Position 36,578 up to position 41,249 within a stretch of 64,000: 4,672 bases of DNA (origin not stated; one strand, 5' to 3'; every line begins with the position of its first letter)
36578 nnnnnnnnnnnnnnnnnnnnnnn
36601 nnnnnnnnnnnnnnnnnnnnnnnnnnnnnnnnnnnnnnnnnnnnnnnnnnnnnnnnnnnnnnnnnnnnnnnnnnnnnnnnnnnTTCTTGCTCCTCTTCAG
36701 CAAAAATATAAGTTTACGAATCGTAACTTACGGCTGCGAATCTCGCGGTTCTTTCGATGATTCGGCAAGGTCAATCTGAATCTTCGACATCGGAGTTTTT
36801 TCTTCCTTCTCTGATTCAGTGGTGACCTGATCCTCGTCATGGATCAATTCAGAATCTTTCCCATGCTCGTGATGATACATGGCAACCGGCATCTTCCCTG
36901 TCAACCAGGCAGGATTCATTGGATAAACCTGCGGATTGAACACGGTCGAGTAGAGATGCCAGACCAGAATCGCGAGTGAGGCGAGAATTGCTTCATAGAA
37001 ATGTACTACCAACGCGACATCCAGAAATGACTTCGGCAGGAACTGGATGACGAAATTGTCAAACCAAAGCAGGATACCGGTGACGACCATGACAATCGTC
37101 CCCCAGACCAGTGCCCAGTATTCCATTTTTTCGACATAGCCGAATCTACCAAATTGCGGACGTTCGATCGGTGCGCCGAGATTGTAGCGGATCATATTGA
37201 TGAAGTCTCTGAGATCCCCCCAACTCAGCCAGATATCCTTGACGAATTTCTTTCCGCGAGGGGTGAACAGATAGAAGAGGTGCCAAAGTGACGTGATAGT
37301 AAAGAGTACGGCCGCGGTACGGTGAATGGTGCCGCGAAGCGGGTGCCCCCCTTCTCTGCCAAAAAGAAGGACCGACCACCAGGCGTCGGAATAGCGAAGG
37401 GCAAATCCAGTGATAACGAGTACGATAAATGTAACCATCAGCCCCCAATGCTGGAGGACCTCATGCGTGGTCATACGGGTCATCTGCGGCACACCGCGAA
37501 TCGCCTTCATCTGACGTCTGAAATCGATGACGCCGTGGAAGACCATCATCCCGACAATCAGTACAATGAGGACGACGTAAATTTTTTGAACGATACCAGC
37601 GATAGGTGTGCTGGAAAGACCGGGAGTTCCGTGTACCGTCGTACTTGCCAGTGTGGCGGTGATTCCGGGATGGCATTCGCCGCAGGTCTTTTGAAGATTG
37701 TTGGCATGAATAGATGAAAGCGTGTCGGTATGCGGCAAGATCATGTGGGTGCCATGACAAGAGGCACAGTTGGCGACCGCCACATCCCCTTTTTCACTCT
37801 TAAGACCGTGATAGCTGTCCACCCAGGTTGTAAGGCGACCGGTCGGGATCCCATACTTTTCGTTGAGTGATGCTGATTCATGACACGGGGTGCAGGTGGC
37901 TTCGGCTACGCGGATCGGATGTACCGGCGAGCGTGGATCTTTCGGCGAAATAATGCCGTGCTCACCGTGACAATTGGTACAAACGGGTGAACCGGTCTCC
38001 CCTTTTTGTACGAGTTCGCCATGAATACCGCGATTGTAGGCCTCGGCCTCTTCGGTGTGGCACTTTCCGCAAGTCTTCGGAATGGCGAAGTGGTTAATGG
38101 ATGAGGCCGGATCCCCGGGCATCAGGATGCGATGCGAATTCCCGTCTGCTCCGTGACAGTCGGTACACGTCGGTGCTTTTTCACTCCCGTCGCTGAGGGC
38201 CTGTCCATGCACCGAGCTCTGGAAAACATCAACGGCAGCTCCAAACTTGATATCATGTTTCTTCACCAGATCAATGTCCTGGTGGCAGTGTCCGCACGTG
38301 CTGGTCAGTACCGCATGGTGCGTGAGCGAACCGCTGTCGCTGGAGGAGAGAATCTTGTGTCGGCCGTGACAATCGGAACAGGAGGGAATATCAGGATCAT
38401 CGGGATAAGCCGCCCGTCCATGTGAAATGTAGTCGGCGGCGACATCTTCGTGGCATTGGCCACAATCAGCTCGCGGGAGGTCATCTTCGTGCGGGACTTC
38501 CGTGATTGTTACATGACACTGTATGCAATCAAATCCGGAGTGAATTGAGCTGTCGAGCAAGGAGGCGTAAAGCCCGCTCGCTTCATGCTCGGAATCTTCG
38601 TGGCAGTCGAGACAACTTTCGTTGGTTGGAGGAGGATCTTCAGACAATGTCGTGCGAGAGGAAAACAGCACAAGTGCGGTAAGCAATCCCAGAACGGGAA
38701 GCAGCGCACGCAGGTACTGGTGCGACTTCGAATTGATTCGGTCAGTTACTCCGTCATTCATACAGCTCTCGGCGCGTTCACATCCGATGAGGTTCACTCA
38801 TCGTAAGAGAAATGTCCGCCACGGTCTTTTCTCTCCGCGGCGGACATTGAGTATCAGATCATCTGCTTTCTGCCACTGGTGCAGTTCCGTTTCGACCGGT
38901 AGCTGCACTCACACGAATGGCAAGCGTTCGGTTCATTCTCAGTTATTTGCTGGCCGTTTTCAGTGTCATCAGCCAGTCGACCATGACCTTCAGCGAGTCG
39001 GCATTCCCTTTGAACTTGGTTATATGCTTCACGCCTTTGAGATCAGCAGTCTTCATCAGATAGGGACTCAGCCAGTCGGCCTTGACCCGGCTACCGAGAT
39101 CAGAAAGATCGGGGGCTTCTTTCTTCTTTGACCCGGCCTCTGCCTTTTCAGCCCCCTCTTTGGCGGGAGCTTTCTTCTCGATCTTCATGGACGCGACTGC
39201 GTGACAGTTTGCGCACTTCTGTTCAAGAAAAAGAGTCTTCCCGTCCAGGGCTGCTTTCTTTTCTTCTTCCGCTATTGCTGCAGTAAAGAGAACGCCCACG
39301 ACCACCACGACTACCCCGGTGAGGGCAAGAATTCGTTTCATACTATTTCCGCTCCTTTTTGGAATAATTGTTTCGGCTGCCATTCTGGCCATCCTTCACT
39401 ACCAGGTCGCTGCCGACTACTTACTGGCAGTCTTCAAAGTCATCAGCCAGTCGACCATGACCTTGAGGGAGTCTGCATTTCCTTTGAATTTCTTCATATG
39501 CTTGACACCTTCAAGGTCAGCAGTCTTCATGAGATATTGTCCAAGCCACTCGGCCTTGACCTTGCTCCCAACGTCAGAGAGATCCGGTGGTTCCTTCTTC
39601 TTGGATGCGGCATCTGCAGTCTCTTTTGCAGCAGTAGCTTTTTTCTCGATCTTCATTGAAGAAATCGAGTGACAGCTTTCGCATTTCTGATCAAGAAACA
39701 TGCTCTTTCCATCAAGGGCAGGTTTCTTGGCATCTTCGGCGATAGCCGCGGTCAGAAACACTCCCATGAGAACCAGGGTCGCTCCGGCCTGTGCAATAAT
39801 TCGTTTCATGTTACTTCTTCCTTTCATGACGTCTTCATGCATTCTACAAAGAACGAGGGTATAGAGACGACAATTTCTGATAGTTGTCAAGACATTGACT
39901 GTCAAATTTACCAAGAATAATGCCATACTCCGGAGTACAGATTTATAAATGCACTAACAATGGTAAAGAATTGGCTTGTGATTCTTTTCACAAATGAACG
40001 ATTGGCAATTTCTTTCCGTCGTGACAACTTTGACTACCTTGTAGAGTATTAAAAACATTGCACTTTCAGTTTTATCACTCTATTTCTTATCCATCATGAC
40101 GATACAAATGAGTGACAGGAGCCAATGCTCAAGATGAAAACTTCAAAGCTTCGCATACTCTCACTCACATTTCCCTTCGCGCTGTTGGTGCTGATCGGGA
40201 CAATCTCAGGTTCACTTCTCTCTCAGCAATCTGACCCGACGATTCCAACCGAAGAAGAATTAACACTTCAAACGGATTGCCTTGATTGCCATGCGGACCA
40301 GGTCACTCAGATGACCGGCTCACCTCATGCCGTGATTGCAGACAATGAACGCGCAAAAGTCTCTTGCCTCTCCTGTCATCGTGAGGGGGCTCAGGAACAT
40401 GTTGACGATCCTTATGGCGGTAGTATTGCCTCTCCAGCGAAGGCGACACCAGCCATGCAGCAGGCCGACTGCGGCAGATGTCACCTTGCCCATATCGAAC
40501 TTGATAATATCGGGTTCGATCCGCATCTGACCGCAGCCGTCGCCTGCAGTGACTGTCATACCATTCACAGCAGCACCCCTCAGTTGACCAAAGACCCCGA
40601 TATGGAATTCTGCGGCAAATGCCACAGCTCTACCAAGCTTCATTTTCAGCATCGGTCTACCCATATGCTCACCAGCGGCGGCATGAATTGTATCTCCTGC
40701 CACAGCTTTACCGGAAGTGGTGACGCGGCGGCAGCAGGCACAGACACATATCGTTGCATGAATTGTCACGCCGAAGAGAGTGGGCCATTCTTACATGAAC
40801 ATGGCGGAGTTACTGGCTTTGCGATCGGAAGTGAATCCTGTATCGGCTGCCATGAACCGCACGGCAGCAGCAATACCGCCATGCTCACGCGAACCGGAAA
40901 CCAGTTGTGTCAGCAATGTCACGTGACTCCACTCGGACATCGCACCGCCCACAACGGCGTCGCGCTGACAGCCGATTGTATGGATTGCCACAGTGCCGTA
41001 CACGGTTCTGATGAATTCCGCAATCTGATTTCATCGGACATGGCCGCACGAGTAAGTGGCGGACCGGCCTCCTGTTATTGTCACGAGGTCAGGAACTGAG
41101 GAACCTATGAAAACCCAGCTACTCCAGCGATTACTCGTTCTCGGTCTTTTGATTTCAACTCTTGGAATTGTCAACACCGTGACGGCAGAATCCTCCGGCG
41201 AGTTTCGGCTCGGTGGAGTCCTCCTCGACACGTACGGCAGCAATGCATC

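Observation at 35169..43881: All tiers of an extracellular-electron-transfer style conduit sit in one 8.7-kb divergent locus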

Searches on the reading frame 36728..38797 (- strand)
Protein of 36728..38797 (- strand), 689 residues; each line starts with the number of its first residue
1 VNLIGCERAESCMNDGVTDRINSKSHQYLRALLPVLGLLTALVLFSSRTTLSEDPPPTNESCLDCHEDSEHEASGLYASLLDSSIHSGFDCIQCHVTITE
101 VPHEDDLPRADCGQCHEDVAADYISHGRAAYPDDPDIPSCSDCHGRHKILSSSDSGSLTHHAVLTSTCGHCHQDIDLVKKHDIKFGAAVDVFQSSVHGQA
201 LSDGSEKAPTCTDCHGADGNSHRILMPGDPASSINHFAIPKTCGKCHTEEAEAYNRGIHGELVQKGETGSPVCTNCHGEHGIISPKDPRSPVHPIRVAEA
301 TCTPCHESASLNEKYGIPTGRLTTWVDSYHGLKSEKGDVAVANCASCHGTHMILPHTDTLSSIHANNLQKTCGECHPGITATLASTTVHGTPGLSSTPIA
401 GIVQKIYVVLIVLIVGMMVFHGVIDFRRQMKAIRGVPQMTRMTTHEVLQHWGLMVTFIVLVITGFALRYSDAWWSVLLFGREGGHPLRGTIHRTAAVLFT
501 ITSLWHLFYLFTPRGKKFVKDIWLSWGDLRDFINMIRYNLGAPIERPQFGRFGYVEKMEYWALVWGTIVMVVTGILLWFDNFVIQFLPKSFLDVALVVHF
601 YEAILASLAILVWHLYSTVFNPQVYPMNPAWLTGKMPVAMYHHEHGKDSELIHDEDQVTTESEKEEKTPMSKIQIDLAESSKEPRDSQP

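Call 5: search_protein_families(library=pfam, proteins=[window:36728-38797:-], max_evalue=0.01)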
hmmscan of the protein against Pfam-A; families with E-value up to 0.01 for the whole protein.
window:36728-38797:- (689 aa): 6 families
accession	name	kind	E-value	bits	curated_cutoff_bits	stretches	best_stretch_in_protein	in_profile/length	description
PF14522.11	Cytochrome_C7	-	1.2e-15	57.5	24.8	3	58-117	12-67/67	Cytochrome c7 and related cytochrome c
PF01292.26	Ni_hydr_CYTB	-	2.9e-14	53.7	30.1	1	445-622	5-166/179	Prokaryotic cytochrome b561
PF14537.11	Cytochrom_c3_2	-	2.1e-08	34.9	25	1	86-173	4-79/79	Cytochrome c3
PF14358.11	DUF4405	-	8.2e-05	23.5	26.7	1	451-509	4-64/66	Domain of unknown function (DUF4405)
PF02085.21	Cytochrom_CIII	-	0.00015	22.5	22.9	0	84-172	26-101/101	Class III cytochrome C family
PF09699.15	Paired_CXXCH_1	-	0.0009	19.3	20.6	0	210-251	8-40/41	Doubled CXXCH motif (Paired_CXXCH_1)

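Call 6: search_protein_families(library=ncbifam, proteins=[window:36728-38797:-], max_evalue=0.01)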
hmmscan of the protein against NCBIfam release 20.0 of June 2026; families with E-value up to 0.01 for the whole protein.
window:36728-38797:- (689 aa): 7 families
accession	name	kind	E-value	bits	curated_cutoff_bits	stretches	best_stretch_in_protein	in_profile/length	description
TIGR01583.1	formate-DH-gamm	equivalog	1e-16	61.5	115.85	1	439-620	2-171/204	formate dehydrogenase subunit gamma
TIGR03508.1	decahem_SO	subfamily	7.2e-10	38.8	192.2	1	55-174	66-176/258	DmsE family decaheme c-type cytochrome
NF008659.0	PRK11659.1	equivalog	6.7e-09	35.7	184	1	58-100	45-87/188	cytochrome c nitrite reductase pentaheme subunit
NF007924.0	PRK10639.1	equivalog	4.2e-08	33.2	341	1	438-634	6-188/211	formate dehydrogenase cytochrome b556 subunit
TIGR03146.1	cyt_nit_nrfB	equivalog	2.3e-07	31.2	166.6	0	58-100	10-52/145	cytochrome c nitrite reductase pentaheme subunit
NF007558.0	PRK10179.1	equivalog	9e-07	28.8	339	1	446-619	14-174/217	formate dehydrogenase-N subunit gamma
TIGR04257.1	nanowire_3heme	domain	2.9e-05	24.1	40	1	339-381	21-63/75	c(7)-type cytochrome triheme domain-containing protein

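Call 11: search_solved_structures(query=window:36728-38797:-, max_evalue=1)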
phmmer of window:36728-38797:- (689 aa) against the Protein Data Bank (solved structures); distinct sequences matched with E-value up to 1: 4.
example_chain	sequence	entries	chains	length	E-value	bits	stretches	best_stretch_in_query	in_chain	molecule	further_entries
1kqf_C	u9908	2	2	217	4.9e-06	28.3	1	449-618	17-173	FORMATE DEHYDROGENASE, NITRATE-INDUCIBLE, CYTOCHROME B556(FDN) SUBUNIT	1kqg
2ozy_A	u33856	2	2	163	0.095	14.1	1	210-376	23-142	Cytochrome c-type protein nrfB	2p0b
2zzs_A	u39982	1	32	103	0.13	13.6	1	197-230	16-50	Cytochrome c554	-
6q2u_A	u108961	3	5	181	0.99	10.7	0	203-223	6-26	Cytochrome c4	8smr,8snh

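Call 55: search_solved_structures(query=window:36728-38797:-, max_evalue=0.001, show_alignments=1)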
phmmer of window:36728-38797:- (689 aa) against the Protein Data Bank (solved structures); distinct sequences matched with E-value up to 0.001: 1.
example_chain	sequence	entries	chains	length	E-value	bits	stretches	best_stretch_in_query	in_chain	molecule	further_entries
1kqf_C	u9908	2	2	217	4.9e-06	28.3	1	449-618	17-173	FORMATE DEHYDROGENASE, NITRATE-INDUCIBLE, CYTOCHROME B556(FDN) SUBUNIT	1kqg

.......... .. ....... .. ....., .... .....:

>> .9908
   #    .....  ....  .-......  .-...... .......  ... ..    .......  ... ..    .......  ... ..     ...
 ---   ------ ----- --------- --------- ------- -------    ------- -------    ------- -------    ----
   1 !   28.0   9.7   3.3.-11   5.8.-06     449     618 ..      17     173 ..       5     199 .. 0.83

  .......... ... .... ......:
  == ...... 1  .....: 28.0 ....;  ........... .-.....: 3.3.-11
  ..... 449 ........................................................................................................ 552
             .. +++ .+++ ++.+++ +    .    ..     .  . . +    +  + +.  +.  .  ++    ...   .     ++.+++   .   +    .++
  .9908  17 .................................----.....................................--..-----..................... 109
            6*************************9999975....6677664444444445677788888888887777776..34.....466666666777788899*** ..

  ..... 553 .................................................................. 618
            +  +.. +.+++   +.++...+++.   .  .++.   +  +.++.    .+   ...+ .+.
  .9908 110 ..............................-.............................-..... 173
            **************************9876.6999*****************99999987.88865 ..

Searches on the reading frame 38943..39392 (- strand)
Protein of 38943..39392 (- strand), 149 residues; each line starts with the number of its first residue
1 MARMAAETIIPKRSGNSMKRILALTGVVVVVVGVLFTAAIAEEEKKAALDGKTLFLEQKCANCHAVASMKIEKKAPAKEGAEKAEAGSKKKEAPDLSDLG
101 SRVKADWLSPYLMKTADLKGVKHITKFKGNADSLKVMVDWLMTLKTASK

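Call 5: search_protein_families(library=pfam, proteins=[window:38943-39392:-], max_evalue=0.01)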
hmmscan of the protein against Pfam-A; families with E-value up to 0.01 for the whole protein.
window:38943-39392:- (149 aa): 1 family
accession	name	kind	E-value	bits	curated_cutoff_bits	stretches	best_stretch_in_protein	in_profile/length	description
PF00034.26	Cytochrom_C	-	5.1e-07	31.4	21.3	1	50-127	3-61/90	Cytochrome c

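Call 6: search_protein_families(library=ncbifam, proteins=[window:38943-39392:-], max_evalue=0.01)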
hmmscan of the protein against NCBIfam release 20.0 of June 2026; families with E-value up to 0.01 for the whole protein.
window:38943-39392:- (149 aa): 2 families
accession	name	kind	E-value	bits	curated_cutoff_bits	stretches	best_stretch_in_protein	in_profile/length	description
NF043008.1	Cyt550_Brdyrhiz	equivalog_domain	0.0039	17.3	240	1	22-90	4-67/131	cytochrome c-550 CycA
NF050122.1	bc1_QcrC_actin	exception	0.0051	16.1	200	1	21-78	14-69/253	cytochrome bc1 complex diheme cytochrome c subunit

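Call 89: search_solved_structures(query=window:38943-39341:-, max_evalue=10)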
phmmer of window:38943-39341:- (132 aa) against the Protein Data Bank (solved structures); distinct sequences matched with E-value up to 10: 14.
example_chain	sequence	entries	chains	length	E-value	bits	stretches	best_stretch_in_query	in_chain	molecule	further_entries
9g6b_B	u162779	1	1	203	0.14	15.5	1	30-96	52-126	Cbb3-type cytochrome c oxidase subunit II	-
3mk7_B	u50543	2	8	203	0.22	14.9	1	31-96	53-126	Cytochrome c oxidase, cbb3-type, subunit O | Cbb3-type cytochrome c oxidase subunit II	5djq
8smr_F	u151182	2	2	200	0.23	14.9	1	30-96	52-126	Cbb3-type Cytochrome C oxidase subunit II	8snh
2zxy_A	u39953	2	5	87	0.6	13.5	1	33-83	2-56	Cytochrome c552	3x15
6hwh_M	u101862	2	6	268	0.75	13.2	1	6-66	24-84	Cytochrome bc1 complex cytochrome c subunit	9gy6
1fi3_A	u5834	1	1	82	0.8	13.1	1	33-60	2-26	CYTOCHROME C-551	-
8ovc_O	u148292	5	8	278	0.82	13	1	6-66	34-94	Cytochrome bc1 complex cytochrome c subunit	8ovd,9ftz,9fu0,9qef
2i8f_A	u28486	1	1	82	0.84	13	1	33-60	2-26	Cytochrome c-551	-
6adq_C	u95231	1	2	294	0.96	12.8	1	6-65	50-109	Cytochrome bc1 complex cytochrome c subunit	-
9wcx_U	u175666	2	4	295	1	12.7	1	20-65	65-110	Cytochrome bc1 complex cytochrome c subunit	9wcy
7zs0_A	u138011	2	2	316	1.1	12.7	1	27-73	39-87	Hypothetical (Diheme) protein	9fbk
7zs2_A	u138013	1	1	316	1.1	12.7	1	27-73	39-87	Hypothetical (Diheme) protein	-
7zs1_A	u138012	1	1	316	1.1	12.7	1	27-73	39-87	Hypothetical (Diheme) protein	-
1cch_A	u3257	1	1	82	1.5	12.2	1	33-59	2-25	CYTOCHROME C551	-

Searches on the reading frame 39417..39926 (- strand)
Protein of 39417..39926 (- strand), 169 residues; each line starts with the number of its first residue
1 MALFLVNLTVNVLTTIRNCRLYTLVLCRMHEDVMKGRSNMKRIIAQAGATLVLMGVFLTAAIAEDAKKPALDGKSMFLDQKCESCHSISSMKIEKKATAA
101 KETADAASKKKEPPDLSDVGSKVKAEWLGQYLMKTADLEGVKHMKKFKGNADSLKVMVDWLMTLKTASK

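Call 5: search_protein_families(library=pfam, proteins=[window:39417-39926:-], max_evalue=0.01)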
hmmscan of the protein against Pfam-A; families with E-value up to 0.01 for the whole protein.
window:39417-39926:- (169 aa): 2 families
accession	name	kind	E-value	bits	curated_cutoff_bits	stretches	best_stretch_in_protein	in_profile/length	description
PF00034.26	Cytochrom_C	-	5.6e-05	24.8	21.3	1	72-148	3-62/90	Cytochrome c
PF03264.19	Cytochrom_NNT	-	0.0099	16.1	24.1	0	79-110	125-156/174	NapC/NirT cytochrome c family, N-terminal region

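Call 6: search_protein_families(library=ncbifam, proteins=[window:39417-39926:-], max_evalue=0.01)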
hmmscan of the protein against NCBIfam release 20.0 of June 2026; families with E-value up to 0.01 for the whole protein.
window:39417-39926:- (169 aa): 0 families

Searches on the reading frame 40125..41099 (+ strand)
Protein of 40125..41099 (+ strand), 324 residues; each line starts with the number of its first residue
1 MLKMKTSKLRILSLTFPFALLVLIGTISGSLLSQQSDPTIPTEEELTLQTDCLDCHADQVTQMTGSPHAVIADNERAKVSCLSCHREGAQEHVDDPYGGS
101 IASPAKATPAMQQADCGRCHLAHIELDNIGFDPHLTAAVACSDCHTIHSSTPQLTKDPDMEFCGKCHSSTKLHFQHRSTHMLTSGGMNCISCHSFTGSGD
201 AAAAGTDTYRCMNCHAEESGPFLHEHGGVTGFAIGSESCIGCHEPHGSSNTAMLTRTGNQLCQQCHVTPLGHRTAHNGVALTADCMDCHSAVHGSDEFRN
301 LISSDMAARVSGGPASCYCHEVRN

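Call 5: search_protein_families(library=pfam, proteins=[window:40125-41099:+], max_evalue=0.01)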
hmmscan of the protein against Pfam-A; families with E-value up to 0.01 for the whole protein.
window:40125-41099:+ (324 aa): 7 families
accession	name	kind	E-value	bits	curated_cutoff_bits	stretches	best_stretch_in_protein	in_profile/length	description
PF09699.15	Paired_CXXCH_1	-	8.7e-26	89.8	20.6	3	236-267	6-37/41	Doubled CXXCH motif (Paired_CXXCH_1)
PF14522.11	Cytochrome_C7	-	3.1e-13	49.8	24.8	1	48-120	12-66/67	Cytochrome c7 and related cytochrome c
PF14537.11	Cytochrom_c3_2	-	2.8e-10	41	25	2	49-125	6-69/79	Cytochrome c3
PF22678.1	Cytochrom_c_NrfB-like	-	1.5e-07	32.2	27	1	81-154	1-74/89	Cytochrome c-type protein NrfB-like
PF22113.1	Mtrc-MtrF_II-IV_dom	-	4.3e-07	30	30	1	36-123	68-166/176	Outer membrane cytochrome MtrC/MtrF-like, domains II/IV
PF02085.21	Cytochrom_CIII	-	5.8e-06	27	22.9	0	49-120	46-101/101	Class III cytochrome C family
PF13435.11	Cytochrome_C554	-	0.00014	23.1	20.8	1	42-85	41-83/84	Cytochrome c554 and c-prime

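Call 6: search_protein_families(library=ncbifam, proteins=[window:40125-41099:+], max_evalue=0.01)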
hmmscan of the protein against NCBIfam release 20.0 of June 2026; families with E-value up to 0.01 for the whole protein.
window:40125-41099:+ (324 aa): 7 families
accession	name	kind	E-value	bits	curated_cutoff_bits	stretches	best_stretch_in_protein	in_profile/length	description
TIGR03508.1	decahem_SO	subfamily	3.7e-45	154.4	192.2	1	50-297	3-256/258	DmsE family decaheme c-type cytochrome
NF041028.1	decahem_GSU2203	exception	1.5e-40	139.4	325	1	34-268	20-254/317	GSU2203 family decaheme c-type cytochrome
TIGR01905.1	paired_CXXCH_1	subfamily_domain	5.4e-16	58.2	25.2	2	235-267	5-37/41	doubled CXXCH domain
NF008659.0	PRK11659.1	equivalog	1.3e-13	51.1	184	1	18-152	15-149/188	cytochrome c nitrite reductase pentaheme subunit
TIGR03146.1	cyt_nit_nrfB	equivalog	1.1e-08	35.5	166.6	1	50-152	12-123/145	cytochrome c nitrite reductase pentaheme subunit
NF045722.1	c3_cytochr_TmcA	equivalog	0.0022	17.9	114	0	159-221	56-117/125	acidic tetraheme cytochrome c3 TmcA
NF041198.1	UshA_like_PCGU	equivalog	0.0024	16.5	275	1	40-148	399-511/519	UshA-like (seleno)protein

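Call 7: search_solved_structures(query=window:40125-41099:+, max_evalue=0.01)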
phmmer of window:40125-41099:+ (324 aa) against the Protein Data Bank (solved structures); distinct sequences matched with E-value up to 0.01: 3.
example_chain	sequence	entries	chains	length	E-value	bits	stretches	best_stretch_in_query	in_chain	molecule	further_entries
6r2q_A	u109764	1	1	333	3.7e-26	95.4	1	51-297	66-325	Cystathionine beta-synthase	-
2ozy_A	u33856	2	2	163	6.3e-10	42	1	34-172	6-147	Cytochrome c-type protein nrfB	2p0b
1sp3_A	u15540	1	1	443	0.00098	21.7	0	49-268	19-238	cytochrome c, putative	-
